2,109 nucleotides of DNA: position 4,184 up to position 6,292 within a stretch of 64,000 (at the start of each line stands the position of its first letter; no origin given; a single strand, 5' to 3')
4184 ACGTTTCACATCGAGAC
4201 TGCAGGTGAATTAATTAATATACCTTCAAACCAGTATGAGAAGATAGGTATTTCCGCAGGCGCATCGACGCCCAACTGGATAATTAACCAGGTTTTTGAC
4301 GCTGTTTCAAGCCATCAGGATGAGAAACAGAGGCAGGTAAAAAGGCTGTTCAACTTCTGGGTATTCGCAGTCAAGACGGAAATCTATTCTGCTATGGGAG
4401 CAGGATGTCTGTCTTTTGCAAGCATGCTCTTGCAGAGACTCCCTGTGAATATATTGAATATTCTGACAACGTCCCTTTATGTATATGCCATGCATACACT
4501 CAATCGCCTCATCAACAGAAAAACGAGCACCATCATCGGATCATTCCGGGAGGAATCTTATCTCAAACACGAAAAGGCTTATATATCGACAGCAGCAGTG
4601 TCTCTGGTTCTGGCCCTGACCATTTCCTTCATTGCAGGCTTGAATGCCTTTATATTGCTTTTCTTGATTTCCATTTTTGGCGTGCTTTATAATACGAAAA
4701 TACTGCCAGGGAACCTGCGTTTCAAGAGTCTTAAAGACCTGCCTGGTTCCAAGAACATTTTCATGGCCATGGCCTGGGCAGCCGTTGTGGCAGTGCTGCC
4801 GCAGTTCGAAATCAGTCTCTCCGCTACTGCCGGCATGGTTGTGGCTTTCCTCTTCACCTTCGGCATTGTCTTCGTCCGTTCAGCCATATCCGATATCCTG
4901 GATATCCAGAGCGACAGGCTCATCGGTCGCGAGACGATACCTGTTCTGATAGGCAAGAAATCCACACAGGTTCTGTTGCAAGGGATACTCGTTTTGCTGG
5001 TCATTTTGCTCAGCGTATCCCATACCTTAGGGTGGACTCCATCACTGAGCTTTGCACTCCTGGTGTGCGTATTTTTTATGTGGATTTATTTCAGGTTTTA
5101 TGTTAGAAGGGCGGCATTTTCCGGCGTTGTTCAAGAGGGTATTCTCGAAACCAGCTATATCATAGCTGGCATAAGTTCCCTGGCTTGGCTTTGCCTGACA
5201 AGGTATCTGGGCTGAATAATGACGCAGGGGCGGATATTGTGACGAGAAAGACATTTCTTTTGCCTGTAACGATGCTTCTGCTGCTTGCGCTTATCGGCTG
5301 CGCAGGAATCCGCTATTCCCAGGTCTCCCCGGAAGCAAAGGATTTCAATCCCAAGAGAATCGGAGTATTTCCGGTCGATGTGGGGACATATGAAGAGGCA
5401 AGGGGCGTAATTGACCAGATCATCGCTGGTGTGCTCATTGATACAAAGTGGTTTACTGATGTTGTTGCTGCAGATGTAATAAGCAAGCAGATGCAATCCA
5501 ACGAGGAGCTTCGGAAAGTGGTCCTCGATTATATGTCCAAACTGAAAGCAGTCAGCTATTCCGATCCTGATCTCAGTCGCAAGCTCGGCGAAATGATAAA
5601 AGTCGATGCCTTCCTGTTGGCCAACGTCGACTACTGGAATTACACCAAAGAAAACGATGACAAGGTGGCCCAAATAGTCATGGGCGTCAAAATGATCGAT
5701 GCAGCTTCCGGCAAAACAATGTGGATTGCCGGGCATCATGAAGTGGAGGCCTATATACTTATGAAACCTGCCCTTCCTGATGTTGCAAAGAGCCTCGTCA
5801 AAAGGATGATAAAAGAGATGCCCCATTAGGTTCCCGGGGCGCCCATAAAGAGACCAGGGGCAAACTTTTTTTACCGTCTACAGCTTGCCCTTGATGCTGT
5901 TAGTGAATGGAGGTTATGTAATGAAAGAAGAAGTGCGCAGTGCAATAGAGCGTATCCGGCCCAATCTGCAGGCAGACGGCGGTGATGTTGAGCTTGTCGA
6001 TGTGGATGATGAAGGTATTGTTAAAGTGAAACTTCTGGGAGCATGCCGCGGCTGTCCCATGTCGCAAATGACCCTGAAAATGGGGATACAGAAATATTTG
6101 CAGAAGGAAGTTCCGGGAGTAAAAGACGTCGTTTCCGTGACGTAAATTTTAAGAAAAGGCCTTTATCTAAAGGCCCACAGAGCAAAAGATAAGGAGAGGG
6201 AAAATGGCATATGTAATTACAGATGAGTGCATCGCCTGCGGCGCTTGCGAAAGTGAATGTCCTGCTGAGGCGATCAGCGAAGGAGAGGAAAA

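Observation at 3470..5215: IspH fused in-frame to a 9-TM UbiA-superfamily-like membrane domain with a degenerate first Asp motif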

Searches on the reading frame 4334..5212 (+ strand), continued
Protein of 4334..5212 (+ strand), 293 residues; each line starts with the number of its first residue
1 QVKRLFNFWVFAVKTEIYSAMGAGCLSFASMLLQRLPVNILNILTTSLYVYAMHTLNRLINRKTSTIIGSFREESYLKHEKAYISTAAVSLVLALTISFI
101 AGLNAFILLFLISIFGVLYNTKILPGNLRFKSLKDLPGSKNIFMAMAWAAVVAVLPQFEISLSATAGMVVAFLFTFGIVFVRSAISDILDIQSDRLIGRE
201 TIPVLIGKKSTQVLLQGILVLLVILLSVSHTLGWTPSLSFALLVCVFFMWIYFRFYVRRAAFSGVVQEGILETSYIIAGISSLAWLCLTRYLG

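Call 47: find_encoding_contigs(protein=P0336, flank=10000, max_places=2)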
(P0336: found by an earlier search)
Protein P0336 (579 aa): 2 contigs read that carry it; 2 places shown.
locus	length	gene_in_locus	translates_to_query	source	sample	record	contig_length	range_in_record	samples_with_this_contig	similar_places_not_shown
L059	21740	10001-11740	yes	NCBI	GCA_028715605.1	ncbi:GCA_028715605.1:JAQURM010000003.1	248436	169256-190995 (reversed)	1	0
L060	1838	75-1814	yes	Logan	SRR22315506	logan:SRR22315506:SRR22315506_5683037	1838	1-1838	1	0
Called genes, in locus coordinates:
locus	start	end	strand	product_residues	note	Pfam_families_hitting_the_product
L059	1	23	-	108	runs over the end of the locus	PF13560:HTH_31, PF13443:HTH_26, PF01381:HTH_3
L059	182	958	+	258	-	PF13429:TPR_15 (faint), PF21033:RMD1-3 (faint), PF00515:TPR_1 (faint), PF07719:TPR_2 (faint), PF13181:TPR_8 (faint), PF13174:TPR_6 (faint), PF13428:TPR_14 (faint), PF13424:TPR_12 (weak), +2 more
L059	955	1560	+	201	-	PF13505:OMP_b-brl, PF01389:OmpA_membrane (weak), PF03922:OmpW, PF05736:OprF (weak)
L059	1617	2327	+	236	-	-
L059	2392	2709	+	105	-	-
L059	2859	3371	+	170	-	-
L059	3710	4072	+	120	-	-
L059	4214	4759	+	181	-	-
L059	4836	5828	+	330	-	PF00805:Pentapeptide, PF13576:Pentapeptide_3 (faint), PF13599:Pentapeptide_4 (weak), PF00805:Pentapeptide, PF13599:Pentapeptide_4, PF00805:Pentapeptide, PF01582:TIR, PF13676:TIR_2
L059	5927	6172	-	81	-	PF16256:DUF4911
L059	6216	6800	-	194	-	PF02663:FmdE, PF01258:zf-dskA_traR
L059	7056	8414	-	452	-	PF00919:UPF0004, PF04055:Radical_SAM, PF01938:TRAM (faint), PF18693:TRAM_2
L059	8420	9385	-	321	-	-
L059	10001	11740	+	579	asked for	PF02401:LYTB, PF01040:UbiA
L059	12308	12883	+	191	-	PF00691:OmpA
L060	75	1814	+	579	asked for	PF02401:LYTB, PF01040:UbiA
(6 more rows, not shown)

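Call 48: find_encoding_contigs(protein=P0262, flank=8000, max_places=1)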
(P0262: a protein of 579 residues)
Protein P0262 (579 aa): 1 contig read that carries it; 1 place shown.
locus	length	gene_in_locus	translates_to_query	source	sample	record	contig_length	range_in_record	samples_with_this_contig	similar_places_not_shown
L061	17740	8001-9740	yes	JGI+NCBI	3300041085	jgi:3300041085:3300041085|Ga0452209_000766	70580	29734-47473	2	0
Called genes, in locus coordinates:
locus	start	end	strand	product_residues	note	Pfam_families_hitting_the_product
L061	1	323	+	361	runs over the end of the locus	PF01740:STAS, PF13466:STAS_2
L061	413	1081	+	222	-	PF04961:FTCD_C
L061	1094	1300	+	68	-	-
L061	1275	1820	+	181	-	-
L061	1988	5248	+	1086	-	PF25596:CPSase_L_D1, PF02786:CPSase_L_D2, PF02787:CPSase_L_D3, PF25596:CPSase_L_D1, PF02786:CPSase_L_D2, PF02222:ATP-grasp (weak), PF15632:ATPgrasp_Ter, PF02142:MGS, +2 more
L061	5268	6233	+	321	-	PF01073:3Beta_HSD, PF01370:Epimerase, PF02719:Polysacc_synt_2, PF04321:RmlD_sub_bind (weak), PF16363:GDP_Man_Dehyd, PF07993:NAD_binding_4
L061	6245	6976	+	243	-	PF00483:NTP_transferase, PF12804:NTP_transf_3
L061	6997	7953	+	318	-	-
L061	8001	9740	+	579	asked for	PF02401:LYTB, PF01040:UbiA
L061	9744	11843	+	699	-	-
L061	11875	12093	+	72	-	PF02597:ThiS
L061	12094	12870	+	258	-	PF00977:His_biosynth (faint), PF05690:ThiG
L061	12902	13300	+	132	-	PF01894:YjbQ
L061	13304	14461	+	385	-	PF02517:Rce1-like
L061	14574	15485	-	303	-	PF00515:TPR_1 (faint), PF07719:TPR_2 (faint), PF13424:TPR_12 (faint), PF13432:TPR_16 (faint), PF13181:TPR_8 (faint), PF14559:TPR_19 (faint)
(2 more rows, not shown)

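Call 49: find_encoding_contigs(protein=P0163, flank=8000, max_places=1)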
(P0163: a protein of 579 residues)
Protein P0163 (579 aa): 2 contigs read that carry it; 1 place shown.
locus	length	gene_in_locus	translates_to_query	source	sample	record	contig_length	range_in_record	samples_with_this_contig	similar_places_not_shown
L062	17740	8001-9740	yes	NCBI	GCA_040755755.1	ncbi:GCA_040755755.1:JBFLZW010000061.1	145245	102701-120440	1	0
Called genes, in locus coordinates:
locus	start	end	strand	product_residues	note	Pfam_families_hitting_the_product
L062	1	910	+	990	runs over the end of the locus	PF03699:UPF0182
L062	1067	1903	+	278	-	PF12849:PBP_like_2, PF01547:SBP_bac_1 (faint), PF13531:SBP_bac_11 (weak), PF12727:PBP_like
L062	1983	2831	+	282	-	PF00528:BPD_transp_1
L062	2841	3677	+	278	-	PF00528:BPD_transp_1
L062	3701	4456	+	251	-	PF02463:SMC_N (faint), PF13476:AAA_23 (faint), PF00005:ABC_tran, PF13304:AAA_21 (faint)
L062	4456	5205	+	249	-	PF02463:SMC_N (faint), PF13476:AAA_23 (faint), PF00005:ABC_tran, PF13304:AAA_21 (faint)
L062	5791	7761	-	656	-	PF00005:ABC_tran, PF02463:SMC_N (faint), PF13555:AAA_29 (faint), PF13191:AAA_16 (faint), PF13304:AAA_21 (faint), PF13521:AAA_28 (faint), PF12848:ABC_tran_Xtn, PF00005:ABC_tran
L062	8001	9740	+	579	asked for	PF02401:LYTB, PF01040:UbiA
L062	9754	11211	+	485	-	-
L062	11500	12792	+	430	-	PF13414:TPR_11 (faint), PF13424:TPR_12 (faint), PF00515:TPR_1 (faint), PF07719:TPR_2 (faint), PF13176:TPR_7 (faint), PF13431:TPR_17 (faint), PF13557:Phenol_MetA_deg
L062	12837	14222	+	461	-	PF05048:NosD (weak), PF13229:Beta_helix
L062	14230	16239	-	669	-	PF00999:Na_H_Exchanger, PF02254:TrkA_N, PF02080:TrkA_C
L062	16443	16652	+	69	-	PF09957:VapB_antitoxin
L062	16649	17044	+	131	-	PF01850:PIN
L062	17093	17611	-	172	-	-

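Call 50: find_encoding_contigs(protein=P0152, flank=8000, max_places=1)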
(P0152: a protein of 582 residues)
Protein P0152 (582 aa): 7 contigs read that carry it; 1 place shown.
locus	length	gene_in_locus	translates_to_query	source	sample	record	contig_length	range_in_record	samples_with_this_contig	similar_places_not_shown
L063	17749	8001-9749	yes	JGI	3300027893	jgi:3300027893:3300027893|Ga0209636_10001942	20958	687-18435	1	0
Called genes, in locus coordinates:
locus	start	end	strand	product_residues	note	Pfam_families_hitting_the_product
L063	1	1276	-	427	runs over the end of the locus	PF01964:ThiC_Rad_SAM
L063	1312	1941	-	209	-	PF02581:TMP-TENI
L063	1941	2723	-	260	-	PF05690:ThiG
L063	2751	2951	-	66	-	PF02597:ThiS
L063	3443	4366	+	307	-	PF13487:HD_5, PF01966:HD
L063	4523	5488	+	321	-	PF04055:Radical_SAM, PF12345:DUF3641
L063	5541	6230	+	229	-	PF09335:VTT_dom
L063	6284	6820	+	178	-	PF01661:Macro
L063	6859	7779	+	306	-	PF01370:Epimerase, PF05368:NmrA (weak), PF13460:NAD_binding_10, PF16363:GDP_Man_Dehyd, PF08338:DUF1731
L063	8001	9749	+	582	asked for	PF02401:LYTB, PF01040:UbiA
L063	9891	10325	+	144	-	PF15919:HicB_lk_antitox (faint)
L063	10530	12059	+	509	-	PF13167:GTP-bdg_N, PF16360:GTP-bdg_M, PF01926:MMR_HSR1, PF02421:FeoB_N (weak)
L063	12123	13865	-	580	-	PF02310:B12-binding, PF04055:Radical_SAM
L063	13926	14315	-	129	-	-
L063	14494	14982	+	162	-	PF01467:CTP_transf_like, PF08218:Citrate_ly_lig (weak)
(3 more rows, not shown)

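Call 57: search_protein_families(library=ncbifam, proteins=[P0130, P0146, P0149, P0262], max_evalue=0.00001)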
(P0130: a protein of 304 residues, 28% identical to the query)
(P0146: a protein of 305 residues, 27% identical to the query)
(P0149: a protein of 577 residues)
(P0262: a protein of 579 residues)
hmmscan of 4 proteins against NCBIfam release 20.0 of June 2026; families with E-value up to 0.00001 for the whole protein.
P0130 (304 aa): 5 families
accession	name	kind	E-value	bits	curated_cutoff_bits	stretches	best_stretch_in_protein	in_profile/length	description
NF010117.0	PRK13591.1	equivalog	3.4e-23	82.2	238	1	35-258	33-249/307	prenyltransferase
NF009512.0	PRK12872.1-1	equivalog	4.9e-11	42.7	278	1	34-248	14-233/303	geranylgeranylglycerol-phosphate geranylgeranyltransferase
NF009523.0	PRK12884.1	equivalog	3.7e-07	29.6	269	1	52-254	29-221/279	prenyltransferase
NF009513.0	PRK12872.1-3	equivalog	6.9e-07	29.1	288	1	69-247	62-228/293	prenyltransferase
NF009521.0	PRK12882.1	equivalog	2.3e-06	27.1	296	1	46-273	24-243/280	geranylgeranylglycerol-phosphate geranylgeranyltransferase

P0146 (305 aa): 11 families
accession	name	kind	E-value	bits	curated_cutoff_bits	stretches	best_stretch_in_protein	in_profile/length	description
NF010117.0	PRK13591.1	equivalog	6.3e-28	97.7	238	1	18-248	16-242/307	prenyltransferase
NF009523.0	PRK12884.1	equivalog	6.4e-15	55.1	269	1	56-238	34-208/279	prenyltransferase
NF009521.0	PRK12882.1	equivalog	2.4e-12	46.7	296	1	61-236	41-209/280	geranylgeranylglycerol-phosphate geranylgeranyltransferase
NF009513.0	PRK12872.1-3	equivalog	4.1e-12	46.2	288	1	10-261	9-248/293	prenyltransferase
NF009512.0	PRK12872.1-1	equivalog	1.1e-10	41.5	278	1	44-264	24-253/303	geranylgeranylglycerol-phosphate geranylgeranyltransferase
NF005742.0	PRK07566.1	equivalog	4e-09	36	313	1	85-266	92-275/315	chlorophyll synthase ChlG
TIGR01476.1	chlor_syn_BchG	subfamily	2.8e-08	33.5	212.3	1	77-285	56-266/283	(bacterio)chlorophyll synthase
NF009516.0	PRK12875.1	equivalog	1.2e-07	31.2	205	0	55-144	171-260/292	prenyltransferase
NF009522.0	PRK12883.1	equivalog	5e-07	29.5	353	1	58-233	32-202/279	geranylgeranylglycerol-phosphate geranylgeranyltransferase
NF009608.0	PRK13105.1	equivalog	8.5e-07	28.4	217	1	101-239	89-222/291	prenyltransferase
NF009058.0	PRK12392.1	subfamily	3e-06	26.5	494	1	112-265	110-262/333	bacteriochlorophyll c synthase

P0149 (577 aa): 10 families
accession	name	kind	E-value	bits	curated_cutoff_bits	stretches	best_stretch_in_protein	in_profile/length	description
NF000907.0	PRK00087.1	equivalog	4.4e-92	309.4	624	1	1-276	1-277/671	bifunctional 4-hydroxy-3-methylbut-2-enyl diphosphate reductase/30S ribosomal protein S1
TIGR00216.1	ispH_lytB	equivalog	1.5e-85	286.8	187.85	1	2-276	1-281/282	4-hydroxy-3-methylbut-2-enyl diphosphate reductase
NF009024.0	PRK12360.1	equivalog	8.2e-85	284.5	387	1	1-276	1-280/281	4-hydroxy-3-methylbut-2-enyl diphosphate reductase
NF002187.0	PRK01045.1-1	equivalog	2.2e-80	269.8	276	1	1-276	1-277/282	4-hydroxy-3-methylbut-2-enyl diphosphate reductase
NF002190.0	PRK01045.1-4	subfamily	1.4e-55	188.4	389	1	1-275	7-290/321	4-hydroxy-3-methylbut-2-enyl diphosphate reductase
NF002188.0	PRK01045.1-2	equivalog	1.5e-55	188.5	420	1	1-282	1-289/315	4-hydroxy-3-methylbut-2-enyl diphosphate reductase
NF002189.0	PRK01045.1-3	equivalog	3.9e-53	180.5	444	1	2-283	15-302/326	4-hydroxy-3-methylbut-2-enyl diphosphate reductase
NF009911.0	PRK13371.1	equivalog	1.4e-41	142.9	440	2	2-151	56-209/405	4-hydroxy-3-methylbut-2-enyl diphosphate reductase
NF010117.0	PRK13591.1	equivalog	9.8e-14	51.1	238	1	296-522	33-248/307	prenyltransferase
NF009523.0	PRK12884.1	equivalog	4.3e-07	29.4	269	1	313-513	30-214/279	prenyltransferase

P0262 (579 aa): 10 families
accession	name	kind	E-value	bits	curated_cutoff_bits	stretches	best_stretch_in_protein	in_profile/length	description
NF000907.0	PRK00087.1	equivalog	1.6e-93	314.1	624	1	1-279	1-279/671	bifunctional 4-hydroxy-3-methylbut-2-enyl diphosphate reductase/30S ribosomal protein S1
NF009024.0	PRK12360.1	equivalog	2.3e-87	292.9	387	1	1-276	1-279/281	4-hydroxy-3-methylbut-2-enyl diphosphate reductase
TIGR00216.1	ispH_lytB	equivalog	2.8e-85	285.9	187.85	1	2-277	1-281/282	4-hydroxy-3-methylbut-2-enyl diphosphate reductase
NF002187.0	PRK01045.1-1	equivalog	4.4e-77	259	276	1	1-277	1-277/282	4-hydroxy-3-methylbut-2-enyl diphosphate reductase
NF002188.0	PRK01045.1-2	equivalog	1.4e-58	198.4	420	1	1-278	1-284/315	4-hydroxy-3-methylbut-2-enyl diphosphate reductase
NF002190.0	PRK01045.1-4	subfamily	1.2e-57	195.2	389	1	1-276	7-290/321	4-hydroxy-3-methylbut-2-enyl diphosphate reductase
NF002189.0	PRK01045.1-3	equivalog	1.3e-54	185.3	444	1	2-278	15-296/326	4-hydroxy-3-methylbut-2-enyl diphosphate reductase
NF009911.0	PRK13371.1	equivalog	2.6e-41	142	440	2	2-150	56-210/405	4-hydroxy-3-methylbut-2-enyl diphosphate reductase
NF010117.0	PRK13591.1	equivalog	4.8e-14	52.1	238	1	322-526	57-249/307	prenyltransferase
NF009513.0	PRK12872.1-3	equivalog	2.8e-08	33.7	288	1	464-547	179-265/293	prenyltransferase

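Call 72: find_encoding_contigs(protein=P0233, flank=5000, max_places=2)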
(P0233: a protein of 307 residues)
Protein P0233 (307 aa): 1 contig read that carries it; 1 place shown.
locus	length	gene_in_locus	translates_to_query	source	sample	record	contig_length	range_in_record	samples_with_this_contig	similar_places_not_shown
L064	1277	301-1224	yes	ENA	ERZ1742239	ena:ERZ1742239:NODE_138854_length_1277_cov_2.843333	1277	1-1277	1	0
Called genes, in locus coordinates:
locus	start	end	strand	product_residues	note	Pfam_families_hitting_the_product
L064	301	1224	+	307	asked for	PF01040:UbiA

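Call 73: find_encoding_contigs(protein=P0270, flank=5000, max_places=2)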
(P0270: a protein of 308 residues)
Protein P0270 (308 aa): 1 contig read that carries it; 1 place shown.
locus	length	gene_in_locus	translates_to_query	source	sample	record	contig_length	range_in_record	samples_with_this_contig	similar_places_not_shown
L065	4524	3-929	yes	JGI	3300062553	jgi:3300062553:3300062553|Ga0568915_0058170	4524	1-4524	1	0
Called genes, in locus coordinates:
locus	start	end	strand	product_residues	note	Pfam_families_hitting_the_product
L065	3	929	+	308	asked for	PF01040:UbiA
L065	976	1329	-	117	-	PF08899:DUF1844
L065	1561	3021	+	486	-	PF16822:ALGX (faint), PF13472:Lipase_GDSL_2 (faint)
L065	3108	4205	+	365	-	PF00724:Oxidored_FMN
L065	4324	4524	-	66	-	?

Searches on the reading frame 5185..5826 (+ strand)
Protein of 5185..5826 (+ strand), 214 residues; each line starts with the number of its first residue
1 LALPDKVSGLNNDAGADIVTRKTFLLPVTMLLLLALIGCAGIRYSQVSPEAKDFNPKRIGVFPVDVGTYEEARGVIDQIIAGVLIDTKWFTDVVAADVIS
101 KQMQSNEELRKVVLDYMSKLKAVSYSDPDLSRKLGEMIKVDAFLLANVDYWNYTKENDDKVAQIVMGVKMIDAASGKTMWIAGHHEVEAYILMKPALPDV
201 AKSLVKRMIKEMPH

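Call 37: search_protein_families(library=pfam, proteins=[window:5185-5826:+], max_evalue=0.01)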
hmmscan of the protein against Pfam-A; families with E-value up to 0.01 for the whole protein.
window:5185-5826:+ (214 aa): 0 families

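Call 78: search_protein_families(library=ncbifam, proteins=[window:5185-5826:+], max_evalue=1e-10)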
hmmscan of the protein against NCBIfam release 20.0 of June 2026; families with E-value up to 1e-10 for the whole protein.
window:5185-5826:+ (214 aa): 0 families

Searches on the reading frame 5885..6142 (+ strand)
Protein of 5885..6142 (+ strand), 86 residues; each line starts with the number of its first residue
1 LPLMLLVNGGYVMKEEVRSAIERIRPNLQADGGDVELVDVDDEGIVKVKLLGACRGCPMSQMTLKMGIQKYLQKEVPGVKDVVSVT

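Call 37: search_protein_families(library=pfam, proteins=[window:5885-6142:+], max_evalue=0.01)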
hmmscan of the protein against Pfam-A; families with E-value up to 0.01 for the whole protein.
window:5885-6142:+ (86 aa): 1 family
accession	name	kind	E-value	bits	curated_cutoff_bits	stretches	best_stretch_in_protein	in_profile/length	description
PF01106.22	NifU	-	6e-30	103.6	27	1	17-83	1-67/67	NifU-like domain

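Call 78: search_protein_families(library=ncbifam, proteins=[window:5885-6142:+], max_evalue=1e-10)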
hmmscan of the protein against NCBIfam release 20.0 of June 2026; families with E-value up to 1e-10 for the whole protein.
window:5885-6142:+ (86 aa): 3 families
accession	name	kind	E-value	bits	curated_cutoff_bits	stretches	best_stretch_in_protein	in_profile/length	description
TIGR02000.1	NifU_proper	equivalog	2.9e-17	63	273.3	1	16-80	223-285/290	Fe-S cluster assembly protein NifU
TIGR03341.1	YhgI_GntY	equivalog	1.6e-13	50.9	269.35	1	13-86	106-180/190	Fe-S biogenesis protein NfuA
NF008392.0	PRK11190.1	equivalog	1.2e-11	44.9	268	1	14-82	108-181/192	Fe-S biogenesis protein NfuA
